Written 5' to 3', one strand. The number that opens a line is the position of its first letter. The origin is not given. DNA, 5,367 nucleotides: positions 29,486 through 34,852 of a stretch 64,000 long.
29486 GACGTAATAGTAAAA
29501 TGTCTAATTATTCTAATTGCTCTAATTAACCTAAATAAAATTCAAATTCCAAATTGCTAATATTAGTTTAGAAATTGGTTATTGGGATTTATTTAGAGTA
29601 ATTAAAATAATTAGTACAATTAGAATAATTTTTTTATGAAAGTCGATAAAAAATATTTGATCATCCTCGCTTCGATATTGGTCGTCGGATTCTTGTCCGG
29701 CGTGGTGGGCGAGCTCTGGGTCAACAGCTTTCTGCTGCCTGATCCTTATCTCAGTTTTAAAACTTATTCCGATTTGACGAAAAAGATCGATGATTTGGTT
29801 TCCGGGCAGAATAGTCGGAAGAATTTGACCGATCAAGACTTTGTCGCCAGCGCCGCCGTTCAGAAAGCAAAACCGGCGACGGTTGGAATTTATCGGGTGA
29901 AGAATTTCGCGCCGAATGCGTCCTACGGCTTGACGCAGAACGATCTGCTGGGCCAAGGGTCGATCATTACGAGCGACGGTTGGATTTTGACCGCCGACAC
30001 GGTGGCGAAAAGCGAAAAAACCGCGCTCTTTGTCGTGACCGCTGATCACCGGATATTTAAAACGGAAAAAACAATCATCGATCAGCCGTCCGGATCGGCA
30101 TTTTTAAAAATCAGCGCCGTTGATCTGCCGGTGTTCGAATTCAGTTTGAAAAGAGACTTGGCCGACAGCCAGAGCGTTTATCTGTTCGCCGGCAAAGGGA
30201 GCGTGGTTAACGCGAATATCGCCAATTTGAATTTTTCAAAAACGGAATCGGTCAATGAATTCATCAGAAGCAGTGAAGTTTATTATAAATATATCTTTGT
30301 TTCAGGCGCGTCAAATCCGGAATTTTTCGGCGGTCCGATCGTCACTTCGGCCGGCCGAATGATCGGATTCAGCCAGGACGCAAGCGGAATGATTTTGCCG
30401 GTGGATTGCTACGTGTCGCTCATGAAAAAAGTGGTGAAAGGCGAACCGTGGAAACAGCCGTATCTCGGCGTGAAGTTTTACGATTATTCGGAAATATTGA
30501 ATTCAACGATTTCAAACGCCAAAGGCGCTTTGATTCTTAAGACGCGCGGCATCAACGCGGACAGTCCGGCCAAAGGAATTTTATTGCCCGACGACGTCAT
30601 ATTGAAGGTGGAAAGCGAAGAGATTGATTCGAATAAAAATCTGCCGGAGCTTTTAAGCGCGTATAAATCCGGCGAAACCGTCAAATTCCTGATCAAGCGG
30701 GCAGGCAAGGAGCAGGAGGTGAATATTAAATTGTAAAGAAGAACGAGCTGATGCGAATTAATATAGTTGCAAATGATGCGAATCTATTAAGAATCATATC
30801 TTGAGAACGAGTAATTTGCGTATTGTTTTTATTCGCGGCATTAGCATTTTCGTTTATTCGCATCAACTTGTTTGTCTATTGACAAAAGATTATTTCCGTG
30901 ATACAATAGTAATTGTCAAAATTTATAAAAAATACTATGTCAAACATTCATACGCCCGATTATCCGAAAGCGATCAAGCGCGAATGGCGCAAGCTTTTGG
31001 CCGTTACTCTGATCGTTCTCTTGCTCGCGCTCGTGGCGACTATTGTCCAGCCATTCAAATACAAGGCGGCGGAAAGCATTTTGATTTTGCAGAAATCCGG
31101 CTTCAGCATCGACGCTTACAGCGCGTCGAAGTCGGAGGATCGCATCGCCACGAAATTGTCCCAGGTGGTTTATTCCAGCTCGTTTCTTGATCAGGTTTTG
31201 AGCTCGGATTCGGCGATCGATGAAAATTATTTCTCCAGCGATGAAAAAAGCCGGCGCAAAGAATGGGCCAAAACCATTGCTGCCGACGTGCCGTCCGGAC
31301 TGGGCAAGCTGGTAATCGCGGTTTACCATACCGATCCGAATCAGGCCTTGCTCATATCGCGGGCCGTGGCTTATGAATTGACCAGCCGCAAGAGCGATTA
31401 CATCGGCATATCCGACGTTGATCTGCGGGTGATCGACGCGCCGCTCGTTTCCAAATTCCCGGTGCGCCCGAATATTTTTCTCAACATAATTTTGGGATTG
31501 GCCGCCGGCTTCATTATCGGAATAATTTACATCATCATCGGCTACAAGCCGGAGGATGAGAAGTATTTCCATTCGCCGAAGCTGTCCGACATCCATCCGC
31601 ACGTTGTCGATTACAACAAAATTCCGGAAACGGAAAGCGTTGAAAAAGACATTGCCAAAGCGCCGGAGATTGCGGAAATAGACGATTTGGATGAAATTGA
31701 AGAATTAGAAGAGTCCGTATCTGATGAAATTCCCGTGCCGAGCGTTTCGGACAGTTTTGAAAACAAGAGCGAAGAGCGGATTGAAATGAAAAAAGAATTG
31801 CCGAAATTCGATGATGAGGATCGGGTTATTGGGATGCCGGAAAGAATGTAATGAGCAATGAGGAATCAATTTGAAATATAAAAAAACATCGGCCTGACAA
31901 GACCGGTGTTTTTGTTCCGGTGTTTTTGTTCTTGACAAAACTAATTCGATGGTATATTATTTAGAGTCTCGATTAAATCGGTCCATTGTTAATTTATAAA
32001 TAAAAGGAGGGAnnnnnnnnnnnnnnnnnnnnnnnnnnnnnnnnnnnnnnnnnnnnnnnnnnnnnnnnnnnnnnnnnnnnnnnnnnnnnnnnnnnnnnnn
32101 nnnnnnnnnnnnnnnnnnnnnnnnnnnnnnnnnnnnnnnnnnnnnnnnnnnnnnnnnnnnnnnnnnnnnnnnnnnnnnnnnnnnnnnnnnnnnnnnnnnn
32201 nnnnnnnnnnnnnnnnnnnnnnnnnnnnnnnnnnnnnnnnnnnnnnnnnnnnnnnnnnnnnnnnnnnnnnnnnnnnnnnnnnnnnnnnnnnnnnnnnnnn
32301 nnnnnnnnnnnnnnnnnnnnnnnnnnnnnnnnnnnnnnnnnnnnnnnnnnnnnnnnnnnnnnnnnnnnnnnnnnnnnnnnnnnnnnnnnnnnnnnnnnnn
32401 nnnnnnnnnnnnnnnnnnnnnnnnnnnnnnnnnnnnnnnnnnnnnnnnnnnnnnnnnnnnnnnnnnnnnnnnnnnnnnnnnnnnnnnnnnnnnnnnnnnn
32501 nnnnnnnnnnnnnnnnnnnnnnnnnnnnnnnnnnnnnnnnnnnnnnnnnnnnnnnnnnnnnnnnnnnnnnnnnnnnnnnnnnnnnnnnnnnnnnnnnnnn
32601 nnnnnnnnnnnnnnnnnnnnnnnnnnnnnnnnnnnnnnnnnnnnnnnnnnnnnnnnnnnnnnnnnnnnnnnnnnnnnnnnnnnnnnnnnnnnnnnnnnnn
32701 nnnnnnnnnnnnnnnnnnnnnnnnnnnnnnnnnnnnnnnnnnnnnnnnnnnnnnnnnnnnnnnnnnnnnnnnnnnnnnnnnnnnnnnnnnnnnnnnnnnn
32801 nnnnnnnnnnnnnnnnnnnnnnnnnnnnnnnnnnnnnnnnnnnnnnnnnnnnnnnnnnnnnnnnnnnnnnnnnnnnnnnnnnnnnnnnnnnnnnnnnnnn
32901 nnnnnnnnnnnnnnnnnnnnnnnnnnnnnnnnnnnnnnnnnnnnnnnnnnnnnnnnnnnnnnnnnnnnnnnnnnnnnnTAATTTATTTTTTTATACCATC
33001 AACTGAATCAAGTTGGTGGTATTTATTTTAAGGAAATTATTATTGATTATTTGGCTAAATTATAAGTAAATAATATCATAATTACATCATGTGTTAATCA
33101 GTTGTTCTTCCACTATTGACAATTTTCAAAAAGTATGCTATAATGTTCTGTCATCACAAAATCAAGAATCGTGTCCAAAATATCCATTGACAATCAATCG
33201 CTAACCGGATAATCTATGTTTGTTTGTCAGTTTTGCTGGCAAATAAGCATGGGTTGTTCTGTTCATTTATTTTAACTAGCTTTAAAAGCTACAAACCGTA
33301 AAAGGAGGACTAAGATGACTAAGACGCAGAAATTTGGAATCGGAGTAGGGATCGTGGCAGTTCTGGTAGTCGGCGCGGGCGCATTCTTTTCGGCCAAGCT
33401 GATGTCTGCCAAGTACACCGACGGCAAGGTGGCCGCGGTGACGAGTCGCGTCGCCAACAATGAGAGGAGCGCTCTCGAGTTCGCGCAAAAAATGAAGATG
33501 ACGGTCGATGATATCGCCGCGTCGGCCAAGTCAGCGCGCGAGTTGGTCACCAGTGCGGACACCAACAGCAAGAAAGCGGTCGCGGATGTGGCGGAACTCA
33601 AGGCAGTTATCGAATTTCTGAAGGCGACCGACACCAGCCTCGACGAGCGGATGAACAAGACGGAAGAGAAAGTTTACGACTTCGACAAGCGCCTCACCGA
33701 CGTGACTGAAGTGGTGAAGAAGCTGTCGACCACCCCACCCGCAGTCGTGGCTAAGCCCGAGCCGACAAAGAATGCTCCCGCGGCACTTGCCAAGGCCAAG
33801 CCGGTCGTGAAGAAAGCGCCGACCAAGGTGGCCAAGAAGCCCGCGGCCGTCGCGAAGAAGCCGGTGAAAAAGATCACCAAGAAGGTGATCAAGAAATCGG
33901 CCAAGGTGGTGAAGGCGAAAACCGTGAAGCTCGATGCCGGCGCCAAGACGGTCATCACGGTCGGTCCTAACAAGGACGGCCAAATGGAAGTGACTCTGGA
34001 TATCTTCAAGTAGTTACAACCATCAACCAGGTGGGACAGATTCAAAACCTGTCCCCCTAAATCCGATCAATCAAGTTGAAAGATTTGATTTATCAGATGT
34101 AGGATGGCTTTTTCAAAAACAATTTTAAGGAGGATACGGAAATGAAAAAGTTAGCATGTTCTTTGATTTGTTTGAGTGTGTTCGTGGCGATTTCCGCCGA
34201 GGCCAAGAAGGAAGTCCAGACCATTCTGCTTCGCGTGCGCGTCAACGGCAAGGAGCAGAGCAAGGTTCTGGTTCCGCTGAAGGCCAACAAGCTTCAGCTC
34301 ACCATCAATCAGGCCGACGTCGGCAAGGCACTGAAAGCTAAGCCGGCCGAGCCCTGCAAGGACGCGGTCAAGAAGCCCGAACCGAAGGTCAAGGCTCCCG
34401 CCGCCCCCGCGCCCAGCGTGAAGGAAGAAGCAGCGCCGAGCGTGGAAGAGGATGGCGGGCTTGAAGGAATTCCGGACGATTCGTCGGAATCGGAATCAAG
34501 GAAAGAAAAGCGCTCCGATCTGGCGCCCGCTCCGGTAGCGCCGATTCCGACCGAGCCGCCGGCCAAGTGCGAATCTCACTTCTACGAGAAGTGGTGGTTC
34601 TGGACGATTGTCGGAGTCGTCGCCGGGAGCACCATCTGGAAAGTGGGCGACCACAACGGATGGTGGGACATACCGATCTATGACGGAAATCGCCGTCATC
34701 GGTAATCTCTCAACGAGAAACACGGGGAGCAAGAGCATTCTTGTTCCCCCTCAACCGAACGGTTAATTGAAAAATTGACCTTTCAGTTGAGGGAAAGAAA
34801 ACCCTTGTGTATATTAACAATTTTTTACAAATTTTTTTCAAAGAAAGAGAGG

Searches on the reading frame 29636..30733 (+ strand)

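Call 18: search_protein_families(library=pfam, proteins=[window:29636-30733:+], max_evalue=0.001)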
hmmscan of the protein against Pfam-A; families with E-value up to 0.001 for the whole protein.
window:29636-30733:+ (366 aa): 2 families
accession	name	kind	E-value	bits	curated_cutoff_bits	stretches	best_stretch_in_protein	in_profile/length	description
PF13180.12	PDZ_2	-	1.8e-12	47.8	27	1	275-366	1-80/80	PDZ domain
PF13365.12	Trypsin_2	-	3.7e-08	34.6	27.6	1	106-244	1-143/144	Trypsin-like peptidase domain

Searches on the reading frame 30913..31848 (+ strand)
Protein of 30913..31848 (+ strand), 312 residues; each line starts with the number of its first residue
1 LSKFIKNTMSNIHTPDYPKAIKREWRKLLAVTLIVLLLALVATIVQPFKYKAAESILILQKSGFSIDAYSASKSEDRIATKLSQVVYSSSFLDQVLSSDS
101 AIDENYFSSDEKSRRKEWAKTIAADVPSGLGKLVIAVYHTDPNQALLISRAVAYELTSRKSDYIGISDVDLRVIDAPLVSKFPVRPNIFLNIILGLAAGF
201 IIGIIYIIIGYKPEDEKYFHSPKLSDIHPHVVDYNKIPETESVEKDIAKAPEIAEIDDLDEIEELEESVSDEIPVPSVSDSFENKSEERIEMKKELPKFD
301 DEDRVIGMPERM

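Call 18: search_protein_families(library=pfam, proteins=[window:30913-31848:+], max_evalue=0.001)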
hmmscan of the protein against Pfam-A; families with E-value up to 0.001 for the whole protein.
window:30913-31848:+ (312 aa): 2 families
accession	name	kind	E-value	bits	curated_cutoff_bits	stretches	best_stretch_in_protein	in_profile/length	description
PF02706.20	Wzz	-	0.00017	22.2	25.5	1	19-97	10-89/91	Chain length determinant protein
PF13807.11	GNVR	-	0.00019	21.7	27.7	1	170-209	40-79/82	G-rich domain on putative tyrosine kinase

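Call 39: search_protein_families(library=ncbifam, proteins=[window:30913-31848:+], max_evalue=0.01)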
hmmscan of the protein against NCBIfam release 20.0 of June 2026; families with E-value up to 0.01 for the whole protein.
window:30913-31848:+ (312 aa): 2 families
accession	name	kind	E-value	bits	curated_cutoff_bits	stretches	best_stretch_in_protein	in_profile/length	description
TIGR01006.1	polys_exp_MPA1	subfamily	5.4e-08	32.6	296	1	19-209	15-195/226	CspC family polysaccharide chain length determinant protein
TIGR03007.1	pepcterm_ChnLen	equivalog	2.1e-06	26.3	278.85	1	168-208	393-433/498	XrtA system polysaccharide chain length determinant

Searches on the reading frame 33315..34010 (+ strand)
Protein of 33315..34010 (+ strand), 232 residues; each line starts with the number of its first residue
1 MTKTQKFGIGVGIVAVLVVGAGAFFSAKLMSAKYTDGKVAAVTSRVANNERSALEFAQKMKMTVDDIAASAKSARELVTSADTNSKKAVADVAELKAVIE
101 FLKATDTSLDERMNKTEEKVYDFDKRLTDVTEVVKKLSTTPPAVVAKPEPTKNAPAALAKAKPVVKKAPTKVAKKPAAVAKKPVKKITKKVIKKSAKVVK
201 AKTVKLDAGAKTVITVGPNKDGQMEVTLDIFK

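Call 18: search_protein_families(library=pfam, proteins=[window:33315-34010:+], max_evalue=0.001)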
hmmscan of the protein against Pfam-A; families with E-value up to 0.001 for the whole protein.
window:33315-34010:+ (232 aa): 1 family
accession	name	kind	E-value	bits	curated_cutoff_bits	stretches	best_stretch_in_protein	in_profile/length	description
PF06009.19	Laminin_II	-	5.3e-05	23.7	33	1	74-154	1-81/138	Laminin Domain II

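Call 39: search_protein_families(library=ncbifam, proteins=[window:33315-34010:+], max_evalue=0.01)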
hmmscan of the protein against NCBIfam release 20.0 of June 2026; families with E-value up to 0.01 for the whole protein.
window:33315-34010:+ (232 aa): 5 families
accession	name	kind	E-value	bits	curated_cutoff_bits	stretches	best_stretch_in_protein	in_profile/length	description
NF033885.1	conj_TraP_IncI1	equivalog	0.00052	19.8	135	1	12-155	18-158/217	conjugal transfer protein TraP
TIGR03363.1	VI_chp_8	equivalog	0.00084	19.1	160.85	1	47-182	158-285/353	type VI secretion system protein TssA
NF003034.1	PRK03918.1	equivalog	0.0028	15.7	700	1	50-205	192-344/878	DNA double-strand break repair ATPase Rad50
NF038291.1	rep_pAB02_ORF2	subfamily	0.0042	17.5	85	1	75-167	53-143/172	plasmid replication DNA-binding protein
TIGR02168.1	SMC_prok_B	equivalog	0.0092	13.7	567.35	0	62-202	232-371/1181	chromosome segregation protein SMC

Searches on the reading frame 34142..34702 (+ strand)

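Call 18: search_protein_families(library=pfam, proteins=[window:34142-34702:+], max_evalue=0.001)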
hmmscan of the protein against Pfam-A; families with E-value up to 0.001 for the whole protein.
window:34142-34702:+ (187 aa): 0 families

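Call 39: search_protein_families(library=ncbifam, proteins=[window:34142-34702:+], max_evalue=0.01)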
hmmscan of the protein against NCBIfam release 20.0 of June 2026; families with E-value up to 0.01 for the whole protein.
window:34142-34702:+ (187 aa): 1 family
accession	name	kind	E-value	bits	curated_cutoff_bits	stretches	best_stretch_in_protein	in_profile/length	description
NF033930.1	pneumo_PspA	exception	0.0068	15.2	850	1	37-142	323-432/659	pneumococcal surface protein A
